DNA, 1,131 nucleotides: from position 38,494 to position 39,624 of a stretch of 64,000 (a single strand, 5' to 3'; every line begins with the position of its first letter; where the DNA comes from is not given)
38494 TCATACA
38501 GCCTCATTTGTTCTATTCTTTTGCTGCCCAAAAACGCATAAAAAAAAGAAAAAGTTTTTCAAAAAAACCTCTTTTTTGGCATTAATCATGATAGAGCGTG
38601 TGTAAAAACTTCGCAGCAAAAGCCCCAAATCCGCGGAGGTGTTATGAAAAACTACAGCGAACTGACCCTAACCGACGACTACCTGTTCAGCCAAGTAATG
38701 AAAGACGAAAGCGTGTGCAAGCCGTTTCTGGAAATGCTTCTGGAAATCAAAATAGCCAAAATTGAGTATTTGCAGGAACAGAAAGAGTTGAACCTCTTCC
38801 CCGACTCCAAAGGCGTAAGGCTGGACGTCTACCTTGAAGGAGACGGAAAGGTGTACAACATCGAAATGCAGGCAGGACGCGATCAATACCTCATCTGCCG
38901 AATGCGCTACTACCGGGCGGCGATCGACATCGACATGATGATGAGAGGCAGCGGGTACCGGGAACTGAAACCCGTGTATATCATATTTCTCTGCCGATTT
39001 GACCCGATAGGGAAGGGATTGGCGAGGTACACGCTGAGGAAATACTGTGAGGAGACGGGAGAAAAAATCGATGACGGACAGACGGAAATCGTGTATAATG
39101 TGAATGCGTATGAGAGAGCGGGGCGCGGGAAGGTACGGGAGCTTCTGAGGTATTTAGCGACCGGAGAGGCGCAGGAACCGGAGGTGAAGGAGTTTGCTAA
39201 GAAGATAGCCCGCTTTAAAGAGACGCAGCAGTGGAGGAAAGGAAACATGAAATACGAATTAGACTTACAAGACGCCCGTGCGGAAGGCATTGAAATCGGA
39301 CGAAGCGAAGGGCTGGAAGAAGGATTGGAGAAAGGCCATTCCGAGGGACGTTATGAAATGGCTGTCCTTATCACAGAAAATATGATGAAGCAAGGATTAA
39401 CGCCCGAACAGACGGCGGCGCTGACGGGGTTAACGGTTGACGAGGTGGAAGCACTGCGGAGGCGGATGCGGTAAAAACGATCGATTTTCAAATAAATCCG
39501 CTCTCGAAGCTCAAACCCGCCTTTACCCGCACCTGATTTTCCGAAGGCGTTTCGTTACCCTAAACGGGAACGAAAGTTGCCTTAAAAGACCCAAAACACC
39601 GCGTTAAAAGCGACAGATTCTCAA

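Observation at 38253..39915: Rpn/TIGR01784-type 'putative transposase' gene carried on a discrete 1.6-kb unit with perfect 15-bp terminal inverted repeats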

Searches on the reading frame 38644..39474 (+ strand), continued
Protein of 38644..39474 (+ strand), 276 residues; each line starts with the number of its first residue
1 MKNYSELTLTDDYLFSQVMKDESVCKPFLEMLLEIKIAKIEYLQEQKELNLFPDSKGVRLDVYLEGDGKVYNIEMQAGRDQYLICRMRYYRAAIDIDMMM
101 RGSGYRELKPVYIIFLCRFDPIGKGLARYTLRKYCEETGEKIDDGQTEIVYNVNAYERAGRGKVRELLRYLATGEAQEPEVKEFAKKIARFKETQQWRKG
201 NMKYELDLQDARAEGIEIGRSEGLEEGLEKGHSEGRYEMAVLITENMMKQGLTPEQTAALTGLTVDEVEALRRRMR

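Call 41: find_encoding_contigs(protein=P0122, flank=6000, max_places=10)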
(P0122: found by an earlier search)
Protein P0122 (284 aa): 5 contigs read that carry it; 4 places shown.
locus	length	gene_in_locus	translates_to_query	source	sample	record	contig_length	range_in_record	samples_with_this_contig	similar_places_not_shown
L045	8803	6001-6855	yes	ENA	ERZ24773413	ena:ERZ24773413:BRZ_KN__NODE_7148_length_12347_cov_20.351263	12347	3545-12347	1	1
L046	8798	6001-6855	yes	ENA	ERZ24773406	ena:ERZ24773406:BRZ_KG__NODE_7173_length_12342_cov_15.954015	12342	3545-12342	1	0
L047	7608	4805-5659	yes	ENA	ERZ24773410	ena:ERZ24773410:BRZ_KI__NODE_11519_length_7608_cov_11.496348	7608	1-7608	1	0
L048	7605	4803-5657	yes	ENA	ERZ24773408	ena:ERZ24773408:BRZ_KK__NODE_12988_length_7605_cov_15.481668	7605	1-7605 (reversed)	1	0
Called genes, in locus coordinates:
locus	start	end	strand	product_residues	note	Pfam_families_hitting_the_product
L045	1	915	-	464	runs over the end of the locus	PF00206:Lyase_1, PF10415:FumaraseC_C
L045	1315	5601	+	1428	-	PF02368:Big_2, PF26182:Ig_NUP210_5th (faint), PF02368:Big_2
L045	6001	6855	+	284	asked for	PF12784:PDDEXK_2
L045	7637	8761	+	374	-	PF12797:Fer4_2 (faint), PF12838:Fer4_7 (faint), PF13183:Fer4_8 (faint), PF13237:Fer4_10 (faint), PF13187:Fer4_9 (weak), PF00037:Fer4 (weak), PF12837:Fer4_6 (weak), PF02906:Fe_hyd_lg_C, +1 more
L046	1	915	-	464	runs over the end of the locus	PF00206:Lyase_1, PF10415:FumaraseC_C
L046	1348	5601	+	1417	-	PF02368:Big_2, PF26182:Ig_NUP210_5th (faint), PF02368:Big_2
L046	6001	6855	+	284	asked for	PF12784:PDDEXK_2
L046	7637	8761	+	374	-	PF12797:Fer4_2 (faint), PF12838:Fer4_7 (faint), PF13183:Fer4_8 (faint), PF13237:Fer4_10 (faint), PF13187:Fer4_9 (weak), PF00037:Fer4 (weak), PF12837:Fer4_6 (weak), PF02906:Fe_hyd_lg_C, +1 more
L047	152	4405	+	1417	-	PF02368:Big_2, PF26182:Ig_NUP210_5th (faint), PF02368:Big_2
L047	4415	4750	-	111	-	-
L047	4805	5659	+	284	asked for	PF12784:PDDEXK_2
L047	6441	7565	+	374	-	PF12797:Fer4_2 (faint), PF12838:Fer4_7 (faint), PF13183:Fer4_8 (faint), PF13237:Fer4_10 (faint), PF13187:Fer4_9 (weak), PF00037:Fer4 (weak), PF12837:Fer4_6 (weak), PF02906:Fe_hyd_lg_C, +1 more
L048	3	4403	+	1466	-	?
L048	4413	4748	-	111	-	-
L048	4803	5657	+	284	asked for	PF12784:PDDEXK_2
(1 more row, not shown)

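Call 52: find_homologous_proteins(query=L040:7188-8222:+, max_evalue=1e-150)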
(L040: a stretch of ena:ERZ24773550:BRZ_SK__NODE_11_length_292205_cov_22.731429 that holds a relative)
Query L040:7188-8222:+ (344 aa): 4 proteins with E <= 1e-150 among 8000 candidates.
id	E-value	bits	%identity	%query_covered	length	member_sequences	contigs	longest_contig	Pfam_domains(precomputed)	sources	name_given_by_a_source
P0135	4.2e-223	758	99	100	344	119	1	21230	PF04551.20,PF26540.1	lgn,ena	-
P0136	5.7e-180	616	81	100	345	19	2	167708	PF04551.20,PF26540.1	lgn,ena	-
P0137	2.1e-174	598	78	100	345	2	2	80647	PF04551.20,PF26540.1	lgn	-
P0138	4.0e-171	587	77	100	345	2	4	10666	PF04551.20,PF26540.1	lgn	-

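Call 53: find_encoding_contigs(protein=P0135, flank=5000, max_places=10)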
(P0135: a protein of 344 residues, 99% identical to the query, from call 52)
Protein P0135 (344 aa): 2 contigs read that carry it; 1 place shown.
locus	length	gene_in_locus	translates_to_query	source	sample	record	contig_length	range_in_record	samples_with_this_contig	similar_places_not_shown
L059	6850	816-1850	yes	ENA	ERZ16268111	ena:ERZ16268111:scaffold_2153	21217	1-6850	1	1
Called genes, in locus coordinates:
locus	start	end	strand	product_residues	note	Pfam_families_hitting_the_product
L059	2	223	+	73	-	?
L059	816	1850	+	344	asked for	PF04551:GcpE, PF26540:GcpE_C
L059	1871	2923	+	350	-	PF00515:TPR_1 (faint), PF07719:TPR_2 (faint), PF13181:TPR_8 (faint), PF13424:TPR_12 (faint), PF13428:TPR_14 (faint), PF13176:TPR_7 (faint)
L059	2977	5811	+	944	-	PF00005:ABC_tran (faint), PF02463:SMC_N (faint), PF03193:RsgA_GTPase (faint), PF13175:AAA_15 (faint), PF13191:AAA_16 (faint), PF13304:AAA_21 (faint), PF17760:UvrA_inter, PF17755:UvrA_DNA-bind, +3 more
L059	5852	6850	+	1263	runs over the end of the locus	-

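Call 54: find_encoding_contigs(protein=P0136, flank=5000, max_places=6)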
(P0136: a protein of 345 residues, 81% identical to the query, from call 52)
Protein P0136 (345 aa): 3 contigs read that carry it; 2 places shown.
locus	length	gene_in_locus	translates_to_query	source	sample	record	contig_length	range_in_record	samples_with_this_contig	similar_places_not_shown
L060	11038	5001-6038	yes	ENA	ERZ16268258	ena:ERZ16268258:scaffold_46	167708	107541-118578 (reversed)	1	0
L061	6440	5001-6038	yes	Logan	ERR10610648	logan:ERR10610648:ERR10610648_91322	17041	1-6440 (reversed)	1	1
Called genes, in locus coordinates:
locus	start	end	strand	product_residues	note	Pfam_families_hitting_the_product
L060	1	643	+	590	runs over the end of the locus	PF02874:ATP-synt_ab_N (weak), PF16886:ATP-synt_ab_Xtn, PF00006:ATP-synt_ab, PF22919:ATP-synt_VA_C (weak)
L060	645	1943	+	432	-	PF02874:ATP-synt_ab_N, PF00006:ATP-synt_ab, PF22919:ATP-synt_VA_C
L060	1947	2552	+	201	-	PF01813:ATP-synt_D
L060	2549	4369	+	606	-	PF01496:V_ATPase_I (faint)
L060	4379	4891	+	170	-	PF00137:ATP-synt_C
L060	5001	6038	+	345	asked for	PF04551:GcpE, PF26540:GcpE_C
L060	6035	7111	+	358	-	PF13424:TPR_12 (faint), PF00515:TPR_1 (faint), PF07719:TPR_2 (faint), PF13181:TPR_8 (faint)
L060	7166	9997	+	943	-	PF00005:ABC_tran (faint), PF02463:SMC_N (faint), PF03193:RsgA_GTPase (faint), PF13175:AAA_15 (faint), PF13191:AAA_16 (faint), PF13304:AAA_21 (faint), PF17760:UvrA_inter, PF17755:UvrA_DNA-bind, +3 more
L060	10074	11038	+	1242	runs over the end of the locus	-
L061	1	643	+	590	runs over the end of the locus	PF02874:ATP-synt_ab_N (weak), PF16886:ATP-synt_ab_Xtn, PF00006:ATP-synt_ab, PF22919:ATP-synt_VA_C (weak)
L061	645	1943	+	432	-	PF02874:ATP-synt_ab_N, PF00006:ATP-synt_ab, PF22919:ATP-synt_VA_C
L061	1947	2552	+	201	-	PF01813:ATP-synt_D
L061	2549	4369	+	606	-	PF01496:V_ATPase_I (faint)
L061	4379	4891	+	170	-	PF00137:ATP-synt_C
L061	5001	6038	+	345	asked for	PF04551:GcpE, PF26540:GcpE_C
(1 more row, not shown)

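Call 64: search_protein_families(library=ncbifam, proteins=[window:38644-39474:+], max_evalue=0.01)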
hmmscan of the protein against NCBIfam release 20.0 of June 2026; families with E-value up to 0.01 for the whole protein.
window:38644-39474:+ (276 aa): 6 families
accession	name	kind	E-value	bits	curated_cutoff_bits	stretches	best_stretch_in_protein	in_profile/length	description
TIGR01784.1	T_den_put_tspse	subfamily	3.1e-35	122.3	52.1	1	10-270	1-272/273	Rpn family recombination-promoting nuclease/putative transposase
NF007418.0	PRK09956.1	equivalog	0.0016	17.6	583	0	209-267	248-302/308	ISNCY family transposase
NF004270.2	PRK05687.2-1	equivalog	0.0017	18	180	1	177-238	20-85/223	flagellar assembly protein FliH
NF004267.1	PRK05687.1-3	equivalog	0.0019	17.4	293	1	206-241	90-125/266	flagellar assembly protein FliH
NF009925.1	PRK13386.1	equivalog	0.0022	17.3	192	1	184-236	15-67/228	flagellar assembly protein FliH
NF004266.1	PRK05687.1-1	equivalog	0.0074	15.8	260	0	179-238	24-84/230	flagellar assembly protein FliH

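Call 65: search_protein_families(library=padloc, proteins=[window:38644-39474:+], max_evalue=0.01)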
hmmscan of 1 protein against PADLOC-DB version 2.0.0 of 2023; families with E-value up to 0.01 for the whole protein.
window:38644-39474:+ (276 aa): 0 families

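Call 66: search_solved_structures(query=window:38644-39474:+, max_evalue=1, show_alignments=2)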
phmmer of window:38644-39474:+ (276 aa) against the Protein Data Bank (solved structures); distinct sequences matched with E-value up to 1: 1.
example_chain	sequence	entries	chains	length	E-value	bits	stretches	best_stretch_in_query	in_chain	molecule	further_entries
8vd6_A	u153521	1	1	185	1.8e-06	31.1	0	245-273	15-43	CAP REPEAT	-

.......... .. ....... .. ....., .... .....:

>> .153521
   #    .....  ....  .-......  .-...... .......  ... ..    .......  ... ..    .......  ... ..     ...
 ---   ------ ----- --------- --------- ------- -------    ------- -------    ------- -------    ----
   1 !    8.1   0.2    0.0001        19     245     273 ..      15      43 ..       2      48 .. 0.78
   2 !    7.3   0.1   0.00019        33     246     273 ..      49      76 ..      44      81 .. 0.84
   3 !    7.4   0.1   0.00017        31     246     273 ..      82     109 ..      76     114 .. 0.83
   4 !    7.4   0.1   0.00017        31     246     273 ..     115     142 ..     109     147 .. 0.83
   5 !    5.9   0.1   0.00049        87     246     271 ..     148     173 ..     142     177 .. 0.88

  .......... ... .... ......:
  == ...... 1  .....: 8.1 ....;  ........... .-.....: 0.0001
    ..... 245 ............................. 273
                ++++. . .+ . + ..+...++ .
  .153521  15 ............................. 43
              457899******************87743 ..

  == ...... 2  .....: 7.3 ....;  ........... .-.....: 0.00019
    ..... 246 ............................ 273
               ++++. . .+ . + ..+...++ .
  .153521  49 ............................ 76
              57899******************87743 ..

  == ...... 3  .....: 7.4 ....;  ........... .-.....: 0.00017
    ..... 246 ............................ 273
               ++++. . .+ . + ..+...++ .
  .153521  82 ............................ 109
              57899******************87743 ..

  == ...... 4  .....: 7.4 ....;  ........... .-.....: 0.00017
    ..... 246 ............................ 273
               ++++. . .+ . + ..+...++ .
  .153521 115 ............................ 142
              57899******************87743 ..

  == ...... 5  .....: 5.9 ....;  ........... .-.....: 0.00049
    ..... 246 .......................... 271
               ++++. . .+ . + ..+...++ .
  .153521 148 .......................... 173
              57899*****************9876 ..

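Call 80: find_related_loci(query=window:38644-39474:+, collection=viral_contigs, flank=3000)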
Query window:38644-39474:+ (276 aa) in viral_contigs; peptide patterns used: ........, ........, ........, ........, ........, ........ (x = any residue, [..] = any of these).
1 stretches matched a pattern, but none encodes a relative of the query by tblastn (E <= 1e-3).

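Call 85: search_protein_families(library=pfam, proteins=[L039:6958-7197:+], max_evalue=10)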
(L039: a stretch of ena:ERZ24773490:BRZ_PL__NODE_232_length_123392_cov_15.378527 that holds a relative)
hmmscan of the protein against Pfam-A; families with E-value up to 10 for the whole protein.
L039:6958-7197:+ (79 aa): 3 families
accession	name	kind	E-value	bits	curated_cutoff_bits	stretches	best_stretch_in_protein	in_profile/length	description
PF09811.14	Yae1_N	-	0.045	13.9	27.5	1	14-34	1-21/39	Essential protein Yae1, N terminal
PF13637.12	Ank_4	-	0.15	12.9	22.7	1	36-65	6-41/50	Ankyrin repeats (many copies)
PF05004.19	IFRD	-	0.19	11.1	25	1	11-67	43-98/306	Interferon-related developmental regulator (IFRD)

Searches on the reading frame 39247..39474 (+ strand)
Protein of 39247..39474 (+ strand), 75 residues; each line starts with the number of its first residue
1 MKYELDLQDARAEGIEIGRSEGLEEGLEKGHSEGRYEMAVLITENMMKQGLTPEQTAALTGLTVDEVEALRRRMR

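Call 64: search_protein_families(library=ncbifam, proteins=[window:39247-39474:+], max_evalue=0.01)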
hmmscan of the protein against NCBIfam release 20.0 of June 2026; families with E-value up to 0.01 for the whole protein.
window:39247-39474:+ (75 aa): 6 families
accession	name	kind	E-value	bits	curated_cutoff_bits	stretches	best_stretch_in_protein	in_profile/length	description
TIGR01784.1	T_den_put_tspse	subfamily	1.9e-07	31.2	52.1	1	10-69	214-272/273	Rpn family recombination-promoting nuclease/putative transposase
NF004267.1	PRK05687.1-3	equivalog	0.00045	19.5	293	1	8-42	93-127/266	flagellar assembly protein FliH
NF007418.0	PRK09956.1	equivalog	0.0015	17.7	583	1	10-67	250-303/308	ISNCY family transposase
NF009925.1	PRK13386.1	equivalog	0.0017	17.7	192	1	7-37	35-65/228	flagellar assembly protein FliH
NF004270.2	PRK05687.2-1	equivalog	0.0036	16.9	180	1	10-35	58-83/223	flagellar assembly protein FliH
NF004266.1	PRK05687.1-1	equivalog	0.008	15.7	260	1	8-41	55-96/230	flagellar assembly protein FliH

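Call 73: predict_structure(protein=window:39247-39474:+)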
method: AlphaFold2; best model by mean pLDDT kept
length: 75 residues; sequences in the alignment: 1
mean_pLDDT: 70.9   pTM: 0.50
mean pLDDT of the five models: 70.9, 70.8, 70.3, 67.5, 63.5
residues with pLDDT >= 90: 9; 70-90: 28; 50-70: 29; < 50: 9
segments of 3 or more residues with pLDDT < 50: 1-5, 13-15
pLDDT, mean of each block of 10 residues (from residue 1): 48 52 61 70 87 89 87 76
secondary structure, 60 per line:
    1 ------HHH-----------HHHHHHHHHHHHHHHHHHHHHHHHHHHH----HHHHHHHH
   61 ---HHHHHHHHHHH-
elements in order: H21-48 H53-60 H64-74

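Call 76: fold_search(model_id=the predicted structure, library=pdb)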
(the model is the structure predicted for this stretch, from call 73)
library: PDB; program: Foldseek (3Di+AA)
matches with E <= 10: 442; with E <= 0.001: 0
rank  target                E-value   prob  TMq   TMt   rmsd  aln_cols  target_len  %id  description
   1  3i53_A                9.1e-01  0.63  0.39  0.11   3.3        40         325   18  Crystal structure of an O-methyltransferase (NcsB1) from neocarzinostatin biosynthesis in complex with S-adenosyl-L-ho (released 2009-09-01)
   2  2vbw_A                9.7e-01  0.69  0.38  0.21   2.9        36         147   28  Feast or famine regulatory protein (Rv3291c)from M. tuberculosis complexed with L-Phenylalanine (released 2007-11-06)
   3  3kor_B                1.0e+00  0.77  0.53  0.41   6.6        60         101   17  Crystal structure of a putative Trp repressor from Staphylococcus aureus (released 2010-11-17)
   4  9u4m_a                1.2e+00  0.60  0.49  0.13   3.4        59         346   24  Focused refinement of 19S in the substrate-engaged human 26S proteasome bound to midnolin with RPT6 at top of spiral s (released 2026-03-25)
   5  2x48_A                1.4e+00  0.90  0.41  0.57   0.7        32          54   25  ORF 55 from Sulfolobus islandicus rudivirus 1 (released 2010-07-21)
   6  2a6c_A                1.5e+00  0.44  0.37  0.37   3.8        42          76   31  CRYSTAL STRUCTURE OF A PUTATIVE TRANSCRIPTIONAL REGULATOR (NE_1354) FROM NITROSOMONAS EUROPAEA AT 1.90 A RESOLUTION (released 2005-07-12)
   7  6dxo_A                1.5e+00  0.25  0.37  0.21   8.6        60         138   22  1.8 A structure of RsbN-BldN complex. (released 2018-07-11)
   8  6pln_B                1.6e+00  0.47  0.32  0.24   2.5        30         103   33  X-ray crystal structure of Pyrococcus furiosus general transcription factor TFE-alpha (released 2020-07-08)
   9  2w29_A                1.8e+00  0.54  0.39  0.21   2.9        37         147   27  Gly102Thr mutant of Rv3291c (released 2009-11-17)
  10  2w25_A                1.8e+00  0.51  0.38  0.21   2.9        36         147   28  Crystal structure of Glu104Ala mutant (released 2009-11-17)
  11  2q0o_A                2.0e+00  0.75  0.40  0.13   1.0        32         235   25  Crystal structure of an anti-activation complex in bacterial quorum sensing (released 2007-09-25)
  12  2ivm_A                2.0e+00  0.47  0.39  0.21   2.9        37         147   27  Crystal structure of a transcriptional regulator (released 2007-10-09)
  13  2ras_A                2.0e+00  0.21  0.29  0.14   4.7        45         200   18  Crystal structure of a putative tetr/acrr family transcriptional regulator (saro_0558) from novosphingobium aromaticiv (released 2007-10-16)
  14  2r0q_D                2.2e+00  0.82  0.45  0.18   0.7        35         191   14  Crystal structure of a serine recombinase- DNA regulatory complex (released 2008-04-01)
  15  2hr3_A                2.3e+00  0.23  0.38  0.23   5.5        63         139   17  Crystal structure of putative transcriptional regulator protein from Pseudomonas aeruginosa PA01 at 2.4 A resolution (released 2006-09-19)
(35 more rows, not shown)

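Call 85: search_protein_families(library=pfam, proteins=[window:39247-39474:+], max_evalue=10)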
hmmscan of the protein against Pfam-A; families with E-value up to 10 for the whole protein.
window:39247-39474:+ (75 aa): 3 families
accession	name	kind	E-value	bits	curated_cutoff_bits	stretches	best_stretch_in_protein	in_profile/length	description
PF09811.14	Yae1_N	-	0.014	15.5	27.5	1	13-34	4-33/39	Essential protein Yae1, N terminal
PF20612.3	SHOCT_2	-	0.059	14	24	1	31-51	7-27/53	SHOCT domain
PF02885.22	Glycos_trans_3N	-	0.1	12.8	26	1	42-75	21-60/63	Glycosyl transferase family, helical bundle domain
